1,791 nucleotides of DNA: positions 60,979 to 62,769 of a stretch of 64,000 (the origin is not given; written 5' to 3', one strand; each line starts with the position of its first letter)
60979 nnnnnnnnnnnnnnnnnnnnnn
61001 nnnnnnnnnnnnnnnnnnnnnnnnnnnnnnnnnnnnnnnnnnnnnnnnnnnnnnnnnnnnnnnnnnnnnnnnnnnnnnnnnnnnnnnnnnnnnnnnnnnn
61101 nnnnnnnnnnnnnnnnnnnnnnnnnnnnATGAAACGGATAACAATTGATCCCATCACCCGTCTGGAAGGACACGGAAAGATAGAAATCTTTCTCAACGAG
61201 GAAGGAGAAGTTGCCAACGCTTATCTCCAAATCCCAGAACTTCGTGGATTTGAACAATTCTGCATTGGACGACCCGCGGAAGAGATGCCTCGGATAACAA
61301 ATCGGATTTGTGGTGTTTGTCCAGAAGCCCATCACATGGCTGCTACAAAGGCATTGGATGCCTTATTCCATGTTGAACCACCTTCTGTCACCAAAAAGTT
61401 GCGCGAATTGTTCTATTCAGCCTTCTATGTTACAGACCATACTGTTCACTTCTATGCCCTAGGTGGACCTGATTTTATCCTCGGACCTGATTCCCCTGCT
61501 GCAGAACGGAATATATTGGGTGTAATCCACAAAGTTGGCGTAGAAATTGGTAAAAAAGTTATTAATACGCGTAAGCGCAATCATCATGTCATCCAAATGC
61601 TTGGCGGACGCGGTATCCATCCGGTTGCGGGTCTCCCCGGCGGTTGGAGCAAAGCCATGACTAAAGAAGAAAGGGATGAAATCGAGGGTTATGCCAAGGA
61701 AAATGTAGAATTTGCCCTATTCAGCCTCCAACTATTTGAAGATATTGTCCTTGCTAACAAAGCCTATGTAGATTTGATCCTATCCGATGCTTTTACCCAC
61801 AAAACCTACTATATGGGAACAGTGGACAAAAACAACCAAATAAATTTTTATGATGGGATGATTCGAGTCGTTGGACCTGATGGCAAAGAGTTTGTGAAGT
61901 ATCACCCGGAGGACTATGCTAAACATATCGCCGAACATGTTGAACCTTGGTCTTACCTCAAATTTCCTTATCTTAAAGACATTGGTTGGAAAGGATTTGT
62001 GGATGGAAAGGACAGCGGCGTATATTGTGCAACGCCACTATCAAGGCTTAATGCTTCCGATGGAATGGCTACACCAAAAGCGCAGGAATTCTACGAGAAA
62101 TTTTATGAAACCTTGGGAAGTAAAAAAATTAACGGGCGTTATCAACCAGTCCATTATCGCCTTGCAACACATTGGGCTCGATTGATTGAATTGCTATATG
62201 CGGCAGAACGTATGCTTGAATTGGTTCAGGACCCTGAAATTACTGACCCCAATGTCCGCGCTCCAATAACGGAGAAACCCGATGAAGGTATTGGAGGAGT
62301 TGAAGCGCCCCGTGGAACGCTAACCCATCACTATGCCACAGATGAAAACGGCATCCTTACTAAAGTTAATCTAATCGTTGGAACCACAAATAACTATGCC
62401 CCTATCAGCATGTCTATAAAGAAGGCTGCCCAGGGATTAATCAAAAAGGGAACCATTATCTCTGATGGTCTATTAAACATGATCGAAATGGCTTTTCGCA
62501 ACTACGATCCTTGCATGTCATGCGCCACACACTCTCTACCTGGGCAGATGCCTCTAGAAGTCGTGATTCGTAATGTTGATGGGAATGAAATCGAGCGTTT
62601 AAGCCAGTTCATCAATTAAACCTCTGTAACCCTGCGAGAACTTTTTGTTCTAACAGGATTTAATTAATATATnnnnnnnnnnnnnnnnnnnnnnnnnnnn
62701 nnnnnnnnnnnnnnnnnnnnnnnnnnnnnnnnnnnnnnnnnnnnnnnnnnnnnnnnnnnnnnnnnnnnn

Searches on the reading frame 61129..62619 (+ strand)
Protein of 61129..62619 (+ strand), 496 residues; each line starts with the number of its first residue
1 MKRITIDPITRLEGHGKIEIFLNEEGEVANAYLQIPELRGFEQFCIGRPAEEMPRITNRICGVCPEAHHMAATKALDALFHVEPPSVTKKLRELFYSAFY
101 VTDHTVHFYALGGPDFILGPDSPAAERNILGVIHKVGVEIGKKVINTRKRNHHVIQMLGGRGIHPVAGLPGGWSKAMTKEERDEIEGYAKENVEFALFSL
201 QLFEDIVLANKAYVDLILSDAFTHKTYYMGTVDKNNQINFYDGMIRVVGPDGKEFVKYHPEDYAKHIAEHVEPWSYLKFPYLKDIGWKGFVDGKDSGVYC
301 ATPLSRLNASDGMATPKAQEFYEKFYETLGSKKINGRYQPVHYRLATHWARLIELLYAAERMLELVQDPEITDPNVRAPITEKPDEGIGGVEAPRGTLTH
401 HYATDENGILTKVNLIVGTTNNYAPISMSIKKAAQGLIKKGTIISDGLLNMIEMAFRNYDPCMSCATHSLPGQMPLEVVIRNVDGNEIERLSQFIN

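Call 88: find_encoding_contigs(protein=window:61129-62619:+, flank=10000, max_places=2)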
Protein window:61129-62619:+ (496 aa): no gene with exactly this product is on record in the collection.
